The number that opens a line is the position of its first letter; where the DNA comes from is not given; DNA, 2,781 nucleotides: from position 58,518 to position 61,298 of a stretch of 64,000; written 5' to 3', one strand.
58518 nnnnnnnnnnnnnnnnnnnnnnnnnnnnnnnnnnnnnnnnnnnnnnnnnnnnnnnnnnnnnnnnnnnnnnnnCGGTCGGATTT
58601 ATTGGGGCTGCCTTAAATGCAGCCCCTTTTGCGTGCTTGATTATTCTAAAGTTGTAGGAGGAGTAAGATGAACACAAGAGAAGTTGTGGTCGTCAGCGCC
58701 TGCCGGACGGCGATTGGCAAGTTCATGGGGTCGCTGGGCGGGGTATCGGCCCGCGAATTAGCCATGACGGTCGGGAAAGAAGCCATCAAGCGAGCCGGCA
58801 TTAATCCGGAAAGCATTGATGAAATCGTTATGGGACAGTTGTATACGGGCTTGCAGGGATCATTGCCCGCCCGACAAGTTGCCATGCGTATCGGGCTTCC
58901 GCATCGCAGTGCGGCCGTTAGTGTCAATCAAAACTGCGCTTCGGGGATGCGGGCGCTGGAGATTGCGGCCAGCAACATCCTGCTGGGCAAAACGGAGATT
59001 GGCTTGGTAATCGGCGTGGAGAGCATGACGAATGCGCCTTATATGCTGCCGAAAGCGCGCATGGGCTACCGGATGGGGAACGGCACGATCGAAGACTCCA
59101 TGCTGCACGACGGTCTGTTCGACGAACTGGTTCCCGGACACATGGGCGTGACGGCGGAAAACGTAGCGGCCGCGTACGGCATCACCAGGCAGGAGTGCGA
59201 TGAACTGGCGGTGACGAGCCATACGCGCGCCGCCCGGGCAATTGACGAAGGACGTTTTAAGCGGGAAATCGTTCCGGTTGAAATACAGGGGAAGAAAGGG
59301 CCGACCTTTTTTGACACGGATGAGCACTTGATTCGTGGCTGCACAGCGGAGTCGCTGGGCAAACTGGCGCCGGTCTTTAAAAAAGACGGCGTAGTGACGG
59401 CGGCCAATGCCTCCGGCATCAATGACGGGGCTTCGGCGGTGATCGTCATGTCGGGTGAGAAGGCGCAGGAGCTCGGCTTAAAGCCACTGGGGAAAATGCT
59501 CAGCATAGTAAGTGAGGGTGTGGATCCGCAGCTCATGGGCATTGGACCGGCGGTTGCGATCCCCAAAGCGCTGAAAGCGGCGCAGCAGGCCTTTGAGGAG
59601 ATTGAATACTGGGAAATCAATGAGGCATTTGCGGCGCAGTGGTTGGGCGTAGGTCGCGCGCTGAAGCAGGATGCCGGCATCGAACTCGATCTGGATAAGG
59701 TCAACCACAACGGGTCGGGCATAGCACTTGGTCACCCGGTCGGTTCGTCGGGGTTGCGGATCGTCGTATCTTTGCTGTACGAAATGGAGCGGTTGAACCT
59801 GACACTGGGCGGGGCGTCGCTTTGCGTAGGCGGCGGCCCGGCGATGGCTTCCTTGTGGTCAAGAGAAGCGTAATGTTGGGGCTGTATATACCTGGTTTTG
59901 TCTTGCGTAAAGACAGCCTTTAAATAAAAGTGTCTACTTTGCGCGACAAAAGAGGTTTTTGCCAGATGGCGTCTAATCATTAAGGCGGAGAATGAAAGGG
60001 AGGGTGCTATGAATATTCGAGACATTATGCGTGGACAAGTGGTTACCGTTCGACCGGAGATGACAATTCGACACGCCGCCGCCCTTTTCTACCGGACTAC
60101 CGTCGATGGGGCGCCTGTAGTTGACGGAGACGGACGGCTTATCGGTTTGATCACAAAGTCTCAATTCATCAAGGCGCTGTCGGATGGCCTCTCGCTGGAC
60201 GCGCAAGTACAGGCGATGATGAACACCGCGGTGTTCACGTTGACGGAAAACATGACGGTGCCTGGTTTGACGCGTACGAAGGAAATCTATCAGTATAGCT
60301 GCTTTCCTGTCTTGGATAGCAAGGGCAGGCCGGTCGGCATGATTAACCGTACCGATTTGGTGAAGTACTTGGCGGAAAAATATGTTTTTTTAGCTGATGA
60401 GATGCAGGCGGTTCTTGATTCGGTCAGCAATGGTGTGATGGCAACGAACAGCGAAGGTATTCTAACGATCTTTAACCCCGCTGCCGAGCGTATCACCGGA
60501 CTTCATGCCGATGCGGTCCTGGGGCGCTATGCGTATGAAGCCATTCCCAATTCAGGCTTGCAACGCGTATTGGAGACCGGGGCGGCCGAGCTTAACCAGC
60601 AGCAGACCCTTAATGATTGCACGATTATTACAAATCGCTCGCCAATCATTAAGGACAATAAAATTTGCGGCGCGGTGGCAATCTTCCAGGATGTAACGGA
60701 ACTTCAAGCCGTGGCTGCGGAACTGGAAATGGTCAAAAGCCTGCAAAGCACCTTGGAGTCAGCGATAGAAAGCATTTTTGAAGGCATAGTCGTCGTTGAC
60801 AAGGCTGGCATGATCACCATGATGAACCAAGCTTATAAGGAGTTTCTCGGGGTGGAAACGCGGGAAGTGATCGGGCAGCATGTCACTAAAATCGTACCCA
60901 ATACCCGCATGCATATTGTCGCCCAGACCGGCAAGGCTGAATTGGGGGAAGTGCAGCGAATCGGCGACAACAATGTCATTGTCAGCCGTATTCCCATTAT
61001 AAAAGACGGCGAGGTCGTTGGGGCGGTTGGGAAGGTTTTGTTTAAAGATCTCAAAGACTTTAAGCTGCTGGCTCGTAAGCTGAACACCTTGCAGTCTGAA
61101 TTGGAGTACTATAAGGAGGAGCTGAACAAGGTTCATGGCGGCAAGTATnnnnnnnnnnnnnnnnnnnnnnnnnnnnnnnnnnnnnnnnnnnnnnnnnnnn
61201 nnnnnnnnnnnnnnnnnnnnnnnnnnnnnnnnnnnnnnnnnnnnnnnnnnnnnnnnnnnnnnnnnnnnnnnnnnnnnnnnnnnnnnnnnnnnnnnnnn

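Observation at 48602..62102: Two consensus sigma-54 promoters drive a split C4 acyl-CoA pathway ending in its own CBS-PAS enhancer-binding protein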

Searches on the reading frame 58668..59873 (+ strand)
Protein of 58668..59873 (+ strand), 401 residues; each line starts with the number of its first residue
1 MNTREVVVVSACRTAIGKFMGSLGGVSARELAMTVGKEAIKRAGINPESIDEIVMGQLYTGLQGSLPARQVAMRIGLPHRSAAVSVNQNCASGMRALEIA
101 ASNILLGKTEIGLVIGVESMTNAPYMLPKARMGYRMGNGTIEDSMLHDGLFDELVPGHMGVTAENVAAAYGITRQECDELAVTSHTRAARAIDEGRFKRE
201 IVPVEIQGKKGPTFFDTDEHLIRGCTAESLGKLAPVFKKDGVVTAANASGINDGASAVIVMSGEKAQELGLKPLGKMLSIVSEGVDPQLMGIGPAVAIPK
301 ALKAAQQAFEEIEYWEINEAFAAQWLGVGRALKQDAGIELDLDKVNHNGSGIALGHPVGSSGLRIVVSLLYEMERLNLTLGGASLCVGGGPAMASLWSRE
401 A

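Call 6: search_protein_families(library=pfam, proteins=[window:58668-59873:+])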
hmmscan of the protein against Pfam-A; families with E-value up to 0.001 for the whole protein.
window:58668-59873:+ (401 aa): 4 families
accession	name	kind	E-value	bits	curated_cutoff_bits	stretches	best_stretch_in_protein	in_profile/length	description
PF00108.29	Thiolase_N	-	6.1e-92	308.1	26.4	1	6-263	1-259/260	Thiolase, N-terminal domain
PF02803.24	Thiolase_C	-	4.3e-35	120.5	27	1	271-396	1-120/123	Thiolase, C-terminal domain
PF00109.32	ketoacyl-synt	-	4e-06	27.1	20.8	0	56-123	142-207/252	Beta-ketoacyl synthase, N-terminal domain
PF08545.16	ACP_syn_III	-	0.00096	19.4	24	0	86-122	3-39/80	3-Oxoacyl-[acyl-carrier-protein (ACP)] synthase III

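Call 7: search_protein_families(library=ncbifam, proteins=[window:58668-59873:+])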
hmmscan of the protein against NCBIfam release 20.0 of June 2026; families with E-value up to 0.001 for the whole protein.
window:58668-59873:+ (401 aa): 49 families (the best 25 are shown)
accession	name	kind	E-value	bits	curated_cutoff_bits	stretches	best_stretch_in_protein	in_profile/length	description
TIGR01930.1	AcCoA-C-Actrans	subfamily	6.5e-126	420.3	240.55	1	8-397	1-384/385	acetyl-CoA C-acyltransferase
NF006552.0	PRK09051.1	subfamily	1.3e-123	413.2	565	1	2-398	2-393/395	beta-ketothiolase BktB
NF004206.0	PRK05656.1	subfamily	7.4e-122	407.2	688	1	4-394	2-387/392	acetyl-CoA C-acetyltransferase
NF042999.1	bketothiol_BktB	equivalog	7.2e-115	384.4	725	1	3-398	2-392/394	beta-ketothiolase BktB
NF006086.0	PRK08235.1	equivalog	1.2e-110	370.3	526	1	5-394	3-387/393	acetyl-CoA C-acetyltransferase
NF004853.0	PRK06205.1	subfamily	8.4e-105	351.1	551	1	4-399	2-402/404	acetyl-CoA C-acetyltransferase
NF005404.0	PRK06954.1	subfamily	1.9e-98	330.1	687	1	3-394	6-391/397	acetyl-CoA C-acetyltransferase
NF005152.0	PRK06633.1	equivalog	1.6e-91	306.8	675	1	3-394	2-386/392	acetyl-CoA C-acetyltransferase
NF042967.1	AcCoAtase_PhaA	equivalog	6.2e-91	305.5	740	1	4-393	2-389/396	acetyl-CoA acetyltransferase PhaA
TIGR02430.1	pcaF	equivalog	5.4e-90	302.3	597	1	4-395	1-395/400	3-oxoadipyl-CoA thiolase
NF006551.0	PRK09050.1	subfamily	8e-90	301.8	605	1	4-394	2-395/401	3-oxoadipyl-CoA thiolase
NF005805.0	PRK07661.1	equivalog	5.3e-89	298.9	633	1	4-396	2-387/391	acetyl-CoA C-acetyltransferase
NF006030.0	PRK08170.1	equivalog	1.2e-83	281.3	593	2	146-394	171-427/434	acetyl-CoA C-acetyltransferase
NF006001.0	PRK08131.1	equivalog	2.1e-82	277.2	622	1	10-395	8-395/401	3-oxoadipyl-CoA thiolase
NF006510.0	PRK08947.1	equivalog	6.7e-82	275.5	519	1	4-399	2-386/387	acetyl-CoA C-acyltransferase FadA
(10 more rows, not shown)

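Call 74: search_solved_structures(query=window:58668-59873:+, max_evalue=1e-90)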
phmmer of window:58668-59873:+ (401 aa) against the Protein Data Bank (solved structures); distinct sequences matched with E-value up to 1e-90: 40.
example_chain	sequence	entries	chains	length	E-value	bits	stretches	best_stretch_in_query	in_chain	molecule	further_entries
7n7z_A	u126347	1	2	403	3.7e-157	526.3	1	4-400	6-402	Acetyl-CoA C-acetyltransferase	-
4dd5_A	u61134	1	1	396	1.7e-115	389.3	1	1-392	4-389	Acetyl-CoA acetyltransferase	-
4wyr_A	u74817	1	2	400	1.2e-112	379.8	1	4-396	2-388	Acetyl-CoA acetyltransferase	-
4n44_A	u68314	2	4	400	1.9e-111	375.9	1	4-396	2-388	Acetyl-CoA acetyltransferase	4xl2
8jg3_A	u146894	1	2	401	2.1e-111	375.8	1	4-395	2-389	Acetyl-CoA C-acetyltransferase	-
4n45_A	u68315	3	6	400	5.6e-110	371.1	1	4-396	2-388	Acetyl-CoA acetyltransferase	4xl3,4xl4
4o99_A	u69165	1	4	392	1.3e-109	369.8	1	5-395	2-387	Acetyl-CoA acetyltransferase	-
4o9a_A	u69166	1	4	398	1.9e-108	366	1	5-395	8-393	Acetyl-CoA acetyltransferase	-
4o9c_A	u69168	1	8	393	3.3e-108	365.3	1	5-395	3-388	Acetyl-CoA acetyltransferase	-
8gqj_A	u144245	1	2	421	1e-106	360.3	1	4-399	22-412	Thiolase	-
4e1l_A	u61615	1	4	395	9e-106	357.2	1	4-398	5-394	Acetoacetyl-CoA thiolase 2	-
8jg2_A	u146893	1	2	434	1.3e-101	343.5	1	4-394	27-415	Acetyl-CoA C-acetyltransferase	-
5f0v_A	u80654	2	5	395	6.7e-99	334.6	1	4-396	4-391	Acetyl-CoA acetyltransferase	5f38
5f38_D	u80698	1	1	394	7.3e-99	334.5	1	4-396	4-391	Acetyl-CoA acetyltransferase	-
5f38_A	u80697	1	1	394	7.7e-99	334.4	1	5-396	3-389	Acetyl-CoA acetyltransferase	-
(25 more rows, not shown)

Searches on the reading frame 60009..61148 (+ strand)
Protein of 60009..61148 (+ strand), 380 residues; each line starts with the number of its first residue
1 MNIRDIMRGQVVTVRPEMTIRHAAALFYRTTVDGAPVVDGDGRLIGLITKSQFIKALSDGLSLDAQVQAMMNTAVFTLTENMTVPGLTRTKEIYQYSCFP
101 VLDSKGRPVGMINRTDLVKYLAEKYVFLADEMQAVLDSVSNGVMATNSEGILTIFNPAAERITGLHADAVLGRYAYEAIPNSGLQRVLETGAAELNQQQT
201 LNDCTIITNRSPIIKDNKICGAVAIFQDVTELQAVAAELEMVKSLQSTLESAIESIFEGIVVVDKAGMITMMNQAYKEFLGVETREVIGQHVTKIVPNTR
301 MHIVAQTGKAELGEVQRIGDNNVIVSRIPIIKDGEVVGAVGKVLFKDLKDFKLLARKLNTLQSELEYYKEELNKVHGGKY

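Call 83: predict_structure(alignment_id=A1)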
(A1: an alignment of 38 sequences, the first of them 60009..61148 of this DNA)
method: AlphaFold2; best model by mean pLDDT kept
length: 380 residues; sequences in the alignment: 38
mean_pLDDT: 81.7   pTM: 0.45
mean pLDDT of the five models: 81.7, 81.7, 80.9, 79.1, 76.3
residues with pLDDT >= 90: 109; 70-90: 213; 50-70: 43; < 50: 15
segments of 3 or more residues with pLDDT < 50: 246-255, 377-380
pLDDT, mean of each block of 10 residues (from residue 1): 82 93 91 92 93 88 92 89 76 80 93 84 81 85 93 93 89 89 89 87 84 91 90 65 49 56 87 79 79 87 86 79 81 80 66 58 72 55
secondary structure, 60 per line:
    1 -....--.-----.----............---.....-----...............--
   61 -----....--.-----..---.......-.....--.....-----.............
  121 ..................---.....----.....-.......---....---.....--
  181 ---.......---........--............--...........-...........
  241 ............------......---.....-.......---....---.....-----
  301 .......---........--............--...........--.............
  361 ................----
elements in order: H20-30 E34-38 E44-49 H50-58 H84-89 H91-95 E98-102 E108-113 H114-138 E142-146 E151-155 H157-163 H167-170 H175-178 H184-190 E194-201 E204-215 E218-228 H230-252 E259-264 E268-272 H274-280 H284-287 H292-295 H301-307 E311-318 E321-332 E335-345 H348-376

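Call 85: fold_search(model_id=the predicted structure, library=pdb)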
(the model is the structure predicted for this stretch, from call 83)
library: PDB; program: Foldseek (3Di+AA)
matches with E <= 10: 1496; with E <= 0.001: 895
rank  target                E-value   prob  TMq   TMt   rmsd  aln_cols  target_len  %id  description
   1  9bgv_A                5.1e-13  1.00  0.26  0.14  17.0       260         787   15  DosP R97A straight form (released 2024-11-20)
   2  9cdr_A                6.5e-13  1.00  0.25  0.13  17.3       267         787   15  DosP Apo straight form (released 2024-11-20)
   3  9cmf_A                2.1e-12  1.00  0.24  0.13  15.7       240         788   17  Substrate bound DosP (released 2024-11-20)
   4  9ce0_B                2.6e-12  1.00  0.22  0.12  16.3       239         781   16  DosP Apo Bent form (released 2024-11-20)
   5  9s4z_B                3.8e-12  1.00  0.31  0.56   9.9       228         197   19  AcuB from Geobacillus stearothermophilus with AMP and ADP (released 2026-02-25)
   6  9bkv_A                4.0e-12  1.00  0.25  0.13  17.0       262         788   16  DosP R97A bent form (released 2024-11-20)
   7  9s4z_A                4.5e-12  1.00  0.31  0.56   9.4       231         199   17  AcuB from Geobacillus stearothermophilus with AMP and ADP (released 2026-02-25)
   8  9a5d_A                5.5e-12  1.00  0.23  0.15  42.5       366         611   11  Integrative model of WALK-YYCH by crosslinking MS and deep learning (released 2024-09-18)
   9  9s52_B                5.8e-12  1.00  0.31  0.56   9.7       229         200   19  AcuB from Geobacillus stearothermophilus with AMP (released 2026-02-25)
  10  9bkv_B                6.2e-12  1.00  0.24  0.13  15.3       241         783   17  DosP R97A bent form (released 2024-11-20)
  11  9s4x_A                1.4e-11  1.00  0.30  0.54  10.5       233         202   19  AcuB from Geobacillus stearothermophilus with ADP (released 2026-02-25)
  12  9s52_A                1.6e-11  1.00  0.31  0.54  12.8       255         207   18  AcuB from Geobacillus stearothermophilus with AMP (released 2026-02-25)
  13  3ewk                  1.6e-11  1.00  0.21  0.33  14.6       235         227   20  Structure of the redox sensor domain of Methylococcus capsulatus (Bath) MmoS (released 2009-03-24)
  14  9s51_A                2.5e-11  1.00  0.31  0.55  10.4       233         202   20  AcuB from Geobacillus stearothermophilus with ADP and ATP (released 2026-02-25)
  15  9s50_B                2.8e-11  1.00  0.31  0.56   9.7       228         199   18  AcuB from Geobacillus stearothermophilus with AMP and ATP (released 2026-02-25)
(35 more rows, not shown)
